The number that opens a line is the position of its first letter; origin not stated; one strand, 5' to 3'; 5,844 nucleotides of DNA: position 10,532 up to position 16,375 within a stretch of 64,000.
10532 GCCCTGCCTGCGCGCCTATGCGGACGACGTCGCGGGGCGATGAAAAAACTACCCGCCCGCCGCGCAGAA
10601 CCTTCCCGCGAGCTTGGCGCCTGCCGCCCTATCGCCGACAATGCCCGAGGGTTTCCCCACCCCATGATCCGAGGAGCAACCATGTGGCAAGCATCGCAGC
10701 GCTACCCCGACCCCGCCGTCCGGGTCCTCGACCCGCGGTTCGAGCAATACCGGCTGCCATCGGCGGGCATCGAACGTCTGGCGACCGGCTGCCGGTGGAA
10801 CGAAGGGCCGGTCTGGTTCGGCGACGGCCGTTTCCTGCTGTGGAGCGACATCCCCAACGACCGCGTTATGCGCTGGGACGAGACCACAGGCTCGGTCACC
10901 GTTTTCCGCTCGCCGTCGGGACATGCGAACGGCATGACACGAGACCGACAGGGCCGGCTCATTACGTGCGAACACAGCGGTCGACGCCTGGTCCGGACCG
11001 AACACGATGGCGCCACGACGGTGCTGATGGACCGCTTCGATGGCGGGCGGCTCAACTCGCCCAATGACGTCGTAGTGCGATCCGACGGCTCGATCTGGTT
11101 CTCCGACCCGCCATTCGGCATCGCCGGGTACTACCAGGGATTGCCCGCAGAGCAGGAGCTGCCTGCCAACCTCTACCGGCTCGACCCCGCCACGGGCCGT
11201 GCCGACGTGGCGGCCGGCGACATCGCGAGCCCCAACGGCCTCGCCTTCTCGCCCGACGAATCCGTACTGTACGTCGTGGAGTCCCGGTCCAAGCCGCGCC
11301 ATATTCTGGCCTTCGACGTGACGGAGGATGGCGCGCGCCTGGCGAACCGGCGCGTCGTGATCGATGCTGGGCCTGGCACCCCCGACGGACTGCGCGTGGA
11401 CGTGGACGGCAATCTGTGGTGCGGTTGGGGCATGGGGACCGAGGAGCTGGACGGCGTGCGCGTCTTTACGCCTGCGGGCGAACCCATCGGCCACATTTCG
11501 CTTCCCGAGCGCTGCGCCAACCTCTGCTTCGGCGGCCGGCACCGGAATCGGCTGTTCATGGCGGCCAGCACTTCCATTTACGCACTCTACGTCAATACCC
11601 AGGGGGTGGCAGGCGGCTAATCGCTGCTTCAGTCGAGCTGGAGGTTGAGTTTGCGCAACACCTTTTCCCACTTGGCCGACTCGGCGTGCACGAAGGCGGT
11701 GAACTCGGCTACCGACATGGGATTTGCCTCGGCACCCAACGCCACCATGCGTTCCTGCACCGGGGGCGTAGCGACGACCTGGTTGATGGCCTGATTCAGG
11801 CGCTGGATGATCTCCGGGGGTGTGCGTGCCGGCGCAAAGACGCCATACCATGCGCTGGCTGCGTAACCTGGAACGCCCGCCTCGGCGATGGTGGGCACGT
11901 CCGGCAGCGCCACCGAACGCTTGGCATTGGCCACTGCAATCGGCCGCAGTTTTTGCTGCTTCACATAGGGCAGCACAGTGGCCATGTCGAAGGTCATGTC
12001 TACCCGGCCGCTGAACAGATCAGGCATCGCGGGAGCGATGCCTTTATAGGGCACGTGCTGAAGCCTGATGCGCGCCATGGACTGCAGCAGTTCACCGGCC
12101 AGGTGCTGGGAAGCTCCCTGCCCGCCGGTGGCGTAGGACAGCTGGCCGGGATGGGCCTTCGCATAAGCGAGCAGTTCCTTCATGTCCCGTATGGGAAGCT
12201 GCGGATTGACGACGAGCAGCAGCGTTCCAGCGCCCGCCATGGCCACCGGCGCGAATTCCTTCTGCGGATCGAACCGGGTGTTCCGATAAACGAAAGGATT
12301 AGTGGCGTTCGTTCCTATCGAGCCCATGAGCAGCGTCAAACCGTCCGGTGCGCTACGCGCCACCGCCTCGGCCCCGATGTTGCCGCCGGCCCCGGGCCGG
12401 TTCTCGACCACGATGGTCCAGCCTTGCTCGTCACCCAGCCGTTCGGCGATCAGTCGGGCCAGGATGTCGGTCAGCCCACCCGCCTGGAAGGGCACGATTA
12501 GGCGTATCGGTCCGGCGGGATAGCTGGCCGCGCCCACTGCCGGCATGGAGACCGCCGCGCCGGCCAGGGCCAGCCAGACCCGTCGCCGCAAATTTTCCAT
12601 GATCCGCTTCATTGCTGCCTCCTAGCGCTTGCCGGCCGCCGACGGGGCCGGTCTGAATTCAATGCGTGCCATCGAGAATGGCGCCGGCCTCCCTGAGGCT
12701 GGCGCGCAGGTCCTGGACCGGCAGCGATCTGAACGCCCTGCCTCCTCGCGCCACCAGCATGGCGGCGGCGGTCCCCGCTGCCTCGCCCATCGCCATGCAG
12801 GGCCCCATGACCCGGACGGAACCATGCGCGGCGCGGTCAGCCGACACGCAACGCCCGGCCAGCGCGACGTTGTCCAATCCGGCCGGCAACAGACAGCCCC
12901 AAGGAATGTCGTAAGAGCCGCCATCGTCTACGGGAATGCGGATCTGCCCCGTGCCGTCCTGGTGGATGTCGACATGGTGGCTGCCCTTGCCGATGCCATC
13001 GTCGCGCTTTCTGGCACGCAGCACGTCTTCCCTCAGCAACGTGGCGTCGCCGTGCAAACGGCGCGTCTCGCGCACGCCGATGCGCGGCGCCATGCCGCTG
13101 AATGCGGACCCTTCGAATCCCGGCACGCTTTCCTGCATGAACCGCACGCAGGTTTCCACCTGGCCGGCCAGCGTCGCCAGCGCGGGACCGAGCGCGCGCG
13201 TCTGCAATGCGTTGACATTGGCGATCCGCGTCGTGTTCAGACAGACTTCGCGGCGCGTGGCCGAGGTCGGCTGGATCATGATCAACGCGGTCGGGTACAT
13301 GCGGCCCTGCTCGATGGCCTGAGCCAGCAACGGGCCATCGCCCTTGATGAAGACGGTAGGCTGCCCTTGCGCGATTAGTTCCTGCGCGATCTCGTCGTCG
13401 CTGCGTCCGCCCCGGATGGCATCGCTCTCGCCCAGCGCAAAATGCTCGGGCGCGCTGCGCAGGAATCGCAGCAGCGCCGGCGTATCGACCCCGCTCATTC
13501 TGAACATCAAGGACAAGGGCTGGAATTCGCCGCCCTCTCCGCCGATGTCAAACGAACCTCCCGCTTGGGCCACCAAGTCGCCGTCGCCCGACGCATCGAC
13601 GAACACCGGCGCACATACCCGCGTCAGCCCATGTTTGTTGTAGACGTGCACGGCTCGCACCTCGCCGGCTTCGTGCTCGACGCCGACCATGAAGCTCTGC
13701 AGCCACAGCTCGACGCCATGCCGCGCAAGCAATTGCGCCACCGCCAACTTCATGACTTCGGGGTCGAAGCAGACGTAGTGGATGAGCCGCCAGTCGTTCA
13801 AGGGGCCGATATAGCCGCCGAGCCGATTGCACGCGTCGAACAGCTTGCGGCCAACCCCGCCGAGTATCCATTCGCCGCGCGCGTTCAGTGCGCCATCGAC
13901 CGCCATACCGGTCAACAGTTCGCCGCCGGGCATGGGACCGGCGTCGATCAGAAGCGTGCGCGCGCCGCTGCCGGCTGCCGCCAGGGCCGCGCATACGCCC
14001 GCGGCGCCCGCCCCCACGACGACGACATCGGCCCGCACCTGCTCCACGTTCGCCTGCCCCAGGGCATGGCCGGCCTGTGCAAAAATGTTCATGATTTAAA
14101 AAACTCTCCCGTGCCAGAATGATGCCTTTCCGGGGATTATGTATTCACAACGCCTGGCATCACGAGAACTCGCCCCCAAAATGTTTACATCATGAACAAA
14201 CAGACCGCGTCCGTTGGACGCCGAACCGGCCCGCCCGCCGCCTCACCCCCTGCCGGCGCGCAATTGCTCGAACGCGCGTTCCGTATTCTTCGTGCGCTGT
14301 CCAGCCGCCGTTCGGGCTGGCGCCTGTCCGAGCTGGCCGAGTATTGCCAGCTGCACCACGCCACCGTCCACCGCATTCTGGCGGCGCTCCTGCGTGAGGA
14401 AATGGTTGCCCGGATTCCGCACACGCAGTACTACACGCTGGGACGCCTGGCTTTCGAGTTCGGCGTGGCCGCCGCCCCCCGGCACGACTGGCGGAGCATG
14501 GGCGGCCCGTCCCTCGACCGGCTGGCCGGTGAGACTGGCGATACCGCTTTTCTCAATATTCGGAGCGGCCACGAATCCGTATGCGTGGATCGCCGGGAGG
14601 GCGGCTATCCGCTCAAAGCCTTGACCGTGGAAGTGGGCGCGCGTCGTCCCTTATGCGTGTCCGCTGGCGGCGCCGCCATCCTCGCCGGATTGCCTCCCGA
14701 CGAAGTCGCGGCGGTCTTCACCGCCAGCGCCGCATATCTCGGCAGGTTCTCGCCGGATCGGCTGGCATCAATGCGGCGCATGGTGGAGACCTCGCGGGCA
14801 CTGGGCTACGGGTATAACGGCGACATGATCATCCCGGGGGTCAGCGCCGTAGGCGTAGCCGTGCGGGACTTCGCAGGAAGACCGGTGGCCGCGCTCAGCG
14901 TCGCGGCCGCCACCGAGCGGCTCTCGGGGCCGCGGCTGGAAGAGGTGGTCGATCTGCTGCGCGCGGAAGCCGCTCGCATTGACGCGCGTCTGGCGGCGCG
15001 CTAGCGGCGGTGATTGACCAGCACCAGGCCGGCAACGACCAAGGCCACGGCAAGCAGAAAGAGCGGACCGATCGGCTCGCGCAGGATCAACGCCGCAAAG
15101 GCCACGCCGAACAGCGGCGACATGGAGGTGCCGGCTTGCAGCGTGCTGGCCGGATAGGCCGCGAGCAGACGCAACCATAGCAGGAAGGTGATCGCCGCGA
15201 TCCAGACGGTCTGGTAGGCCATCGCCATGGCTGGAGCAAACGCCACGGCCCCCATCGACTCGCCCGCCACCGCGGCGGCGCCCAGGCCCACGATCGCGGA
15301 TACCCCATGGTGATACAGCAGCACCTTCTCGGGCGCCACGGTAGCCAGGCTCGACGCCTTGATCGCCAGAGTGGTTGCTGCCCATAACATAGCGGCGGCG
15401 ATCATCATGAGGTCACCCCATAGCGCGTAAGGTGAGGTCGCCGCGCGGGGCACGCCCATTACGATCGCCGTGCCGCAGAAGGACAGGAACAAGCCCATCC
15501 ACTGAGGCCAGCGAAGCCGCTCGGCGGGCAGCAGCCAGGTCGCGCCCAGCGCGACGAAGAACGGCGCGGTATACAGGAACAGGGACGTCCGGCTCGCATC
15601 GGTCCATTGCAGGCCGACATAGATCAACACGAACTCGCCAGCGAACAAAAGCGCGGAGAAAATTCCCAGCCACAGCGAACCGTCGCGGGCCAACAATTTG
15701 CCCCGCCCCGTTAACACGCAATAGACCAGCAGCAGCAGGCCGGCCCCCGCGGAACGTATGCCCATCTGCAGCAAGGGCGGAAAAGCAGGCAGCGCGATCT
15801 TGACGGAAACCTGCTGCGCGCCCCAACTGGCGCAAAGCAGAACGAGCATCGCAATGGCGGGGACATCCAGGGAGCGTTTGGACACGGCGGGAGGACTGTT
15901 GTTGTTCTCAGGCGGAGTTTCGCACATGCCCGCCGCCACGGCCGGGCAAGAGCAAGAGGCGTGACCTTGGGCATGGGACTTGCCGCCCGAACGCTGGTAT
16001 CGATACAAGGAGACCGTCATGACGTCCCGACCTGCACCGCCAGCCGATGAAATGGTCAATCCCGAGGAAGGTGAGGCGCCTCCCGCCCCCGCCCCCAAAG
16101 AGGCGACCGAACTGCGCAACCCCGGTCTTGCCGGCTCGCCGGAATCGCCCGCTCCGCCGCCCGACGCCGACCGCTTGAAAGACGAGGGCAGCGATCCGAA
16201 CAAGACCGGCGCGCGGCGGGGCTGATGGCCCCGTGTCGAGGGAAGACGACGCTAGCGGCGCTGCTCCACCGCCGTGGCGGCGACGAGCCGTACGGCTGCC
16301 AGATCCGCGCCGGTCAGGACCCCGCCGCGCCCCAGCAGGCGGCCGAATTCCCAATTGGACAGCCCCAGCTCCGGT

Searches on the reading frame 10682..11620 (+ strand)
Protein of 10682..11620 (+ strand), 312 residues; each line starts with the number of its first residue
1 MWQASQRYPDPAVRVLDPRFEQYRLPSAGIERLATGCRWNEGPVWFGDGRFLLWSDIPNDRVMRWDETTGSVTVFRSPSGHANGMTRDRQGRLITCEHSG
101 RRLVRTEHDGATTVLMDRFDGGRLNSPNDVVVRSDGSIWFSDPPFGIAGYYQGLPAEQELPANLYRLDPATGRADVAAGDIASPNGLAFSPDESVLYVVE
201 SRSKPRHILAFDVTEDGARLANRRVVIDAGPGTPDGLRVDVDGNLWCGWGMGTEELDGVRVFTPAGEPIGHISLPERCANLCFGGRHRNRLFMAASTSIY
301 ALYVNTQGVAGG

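Call 68: search_protein_families(library=ncbifam, proteins=[window:10682-11620:+], max_evalue=0.001)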
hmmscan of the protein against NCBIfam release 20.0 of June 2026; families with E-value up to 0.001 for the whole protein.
window:10682-11620:+ (312 aa): 1 family
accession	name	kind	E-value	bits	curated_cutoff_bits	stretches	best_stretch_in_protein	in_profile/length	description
NF033206.1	ScyE_fam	subfamily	3.4e-09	36.7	80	1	61-142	235-319/333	ScyD/ScyE family protein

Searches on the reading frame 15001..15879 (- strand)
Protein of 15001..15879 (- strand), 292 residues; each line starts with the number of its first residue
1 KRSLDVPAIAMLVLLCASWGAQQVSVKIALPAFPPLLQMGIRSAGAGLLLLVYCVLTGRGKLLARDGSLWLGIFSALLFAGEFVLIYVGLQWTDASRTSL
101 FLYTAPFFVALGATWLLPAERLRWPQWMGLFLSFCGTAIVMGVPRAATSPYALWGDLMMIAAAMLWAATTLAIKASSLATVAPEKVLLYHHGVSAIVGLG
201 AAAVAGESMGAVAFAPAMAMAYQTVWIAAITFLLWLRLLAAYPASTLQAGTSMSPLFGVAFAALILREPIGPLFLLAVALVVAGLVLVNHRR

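Call 45: find_homologous_proteins(query=window:15001-15879:-, max_evalue=1e-40)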
Query window:15001-15879:- (292 aa): 3424 proteins with E <= 1e-40 among 8000 candidates; the best 120 are listed.
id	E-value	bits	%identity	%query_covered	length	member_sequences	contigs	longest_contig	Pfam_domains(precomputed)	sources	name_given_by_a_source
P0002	4.8e-177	606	100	100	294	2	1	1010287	PF00892.27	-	-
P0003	5.7e-146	504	84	100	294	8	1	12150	PF00892.27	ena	-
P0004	2.5e-137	475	78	100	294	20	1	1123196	PF00892.27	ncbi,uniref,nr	ncbi:DMT family transporter [Pigmentiphaga kullae]|uniref:Drug/metabolite transporter (DMT)-like per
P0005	7.8e-125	434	74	100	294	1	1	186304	PF00892.27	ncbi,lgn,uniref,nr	ncbi:putative inner membrane transporter yiJE [Pigmentiphaga humi]|uniref:Putative inner membrane tr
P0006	1.5e-105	371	65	100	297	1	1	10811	PF00892.27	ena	-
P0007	8.6e-101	356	61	100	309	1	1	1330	PF00892.27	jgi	jgi:drug/metabolite transporter (DMT)-like permease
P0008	3.2e-99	350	60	100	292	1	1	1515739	PF00892.27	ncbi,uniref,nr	ncbi:DMT family transporter [Microvirga antarctica]|uniref:DMT family transporter n=1 Tax=Microvirga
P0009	8.5e-99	349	61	100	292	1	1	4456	PF00892.27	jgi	jgi:drug/metabolite transporter (DMT)-like permease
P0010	3.6e-98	347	58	100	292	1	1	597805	PF00892.27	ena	-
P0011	6.4e-98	346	61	100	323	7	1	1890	PF00892.27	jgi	jgi:drug/metabolite transporter (DMT)-like permease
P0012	6.9e-98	346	61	92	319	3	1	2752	PF00892.27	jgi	jgi:drug/metabolite transporter (DMT)-like permease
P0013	1.4e-97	345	60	94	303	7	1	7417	PF00892.27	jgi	jgi:drug/metabolite transporter (DMT)-like permease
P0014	2.5e-97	344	62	92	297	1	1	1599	PF00892.27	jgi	jgi:drug/metabolite transporter (DMT)-like permease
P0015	4.8e-97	343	61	95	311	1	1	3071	PF00892.27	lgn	-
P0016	4.8e-97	343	60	100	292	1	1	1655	PF00892.27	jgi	jgi:drug/metabolite transporter (DMT)-like permease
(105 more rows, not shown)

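Call 46: find_encoding_contigs(protein=P0004, flank=3000, max_places=2)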
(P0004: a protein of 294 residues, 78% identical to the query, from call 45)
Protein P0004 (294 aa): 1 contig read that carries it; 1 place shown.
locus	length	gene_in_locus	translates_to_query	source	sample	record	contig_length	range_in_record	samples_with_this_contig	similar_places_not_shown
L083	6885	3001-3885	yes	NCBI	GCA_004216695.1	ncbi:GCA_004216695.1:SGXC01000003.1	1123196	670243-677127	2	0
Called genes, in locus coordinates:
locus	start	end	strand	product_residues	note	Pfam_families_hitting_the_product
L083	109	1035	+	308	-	PF00126:HTH_1, PF03466:LysR_substrate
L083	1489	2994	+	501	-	PF00171:Aldedh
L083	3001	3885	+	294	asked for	PF00892:EamA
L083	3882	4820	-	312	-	PF08450:SGL, PF03088:Str_synth (faint)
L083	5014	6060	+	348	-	PF21338:Top1B_N_bact, PF01028:Topoisom_I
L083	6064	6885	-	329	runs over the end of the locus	PF02653:BPD_transp_2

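Call 47: find_encoding_contigs(protein=P0003, flank=3000, max_places=2)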
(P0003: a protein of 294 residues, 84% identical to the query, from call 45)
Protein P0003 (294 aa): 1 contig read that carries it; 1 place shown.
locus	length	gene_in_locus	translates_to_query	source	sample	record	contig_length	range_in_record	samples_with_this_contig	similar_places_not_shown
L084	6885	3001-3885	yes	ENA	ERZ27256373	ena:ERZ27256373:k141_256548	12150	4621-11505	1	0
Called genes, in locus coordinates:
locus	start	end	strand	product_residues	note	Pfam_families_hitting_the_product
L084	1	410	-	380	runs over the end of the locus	PF04230:PS_pyruv_trans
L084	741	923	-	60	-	-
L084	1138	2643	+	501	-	PF00171:Aldedh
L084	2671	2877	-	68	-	-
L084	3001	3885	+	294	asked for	PF00892:EamA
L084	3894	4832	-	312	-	PF08450:SGL, PF03088:Str_synth (faint)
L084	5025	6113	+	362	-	PF21338:Top1B_N_bact, PF01028:Topoisom_I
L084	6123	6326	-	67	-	-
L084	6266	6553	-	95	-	PF02653:BPD_transp_2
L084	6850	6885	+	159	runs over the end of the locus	PF04239:DUF421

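Call 48: find_encoding_contigs(protein=P0005, flank=3000, max_places=2)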
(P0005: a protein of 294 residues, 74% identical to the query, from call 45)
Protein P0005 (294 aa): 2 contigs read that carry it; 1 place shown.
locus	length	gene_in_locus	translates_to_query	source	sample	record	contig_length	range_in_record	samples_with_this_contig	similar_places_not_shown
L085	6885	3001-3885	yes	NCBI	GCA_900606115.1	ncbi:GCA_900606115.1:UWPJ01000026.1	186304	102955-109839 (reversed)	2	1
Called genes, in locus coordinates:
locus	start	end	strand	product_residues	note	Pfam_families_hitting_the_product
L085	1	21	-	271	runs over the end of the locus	PF01553:Acyltransferase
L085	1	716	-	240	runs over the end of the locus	PF13723:Ketoacyl-synt_2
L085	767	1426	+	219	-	PF01648:ACPS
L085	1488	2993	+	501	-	PF00171:Aldedh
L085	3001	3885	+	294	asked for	PF00892:EamA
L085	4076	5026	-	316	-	PF00389:2-Hacid_dh, PF02826:2-Hacid_dh_C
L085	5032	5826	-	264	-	PF00596:Aldolase_II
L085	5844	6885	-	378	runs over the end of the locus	PF01070:FMN_dh, PF00478:IMPDH (weak), PF03060:NMO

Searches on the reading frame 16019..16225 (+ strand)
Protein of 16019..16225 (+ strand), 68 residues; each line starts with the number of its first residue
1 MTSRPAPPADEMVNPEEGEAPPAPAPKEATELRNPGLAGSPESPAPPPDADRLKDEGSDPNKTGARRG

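Call 34: search_protein_families(library=pfam, proteins=[window:16019-16225:+], max_evalue=0.01)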
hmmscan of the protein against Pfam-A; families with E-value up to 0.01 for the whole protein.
window:16019-16225:+ (68 aa): 0 families

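Call 44: find_homologous_proteins(query=window:16019-16225:+, max_evalue=0.01)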
Query window:16019-16225:+ (68 aa): 1 proteins with E <= 0.01 among 8 candidates.
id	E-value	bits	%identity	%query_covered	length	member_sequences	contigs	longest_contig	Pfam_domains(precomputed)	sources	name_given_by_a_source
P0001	2.8e-33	131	100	100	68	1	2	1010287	-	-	-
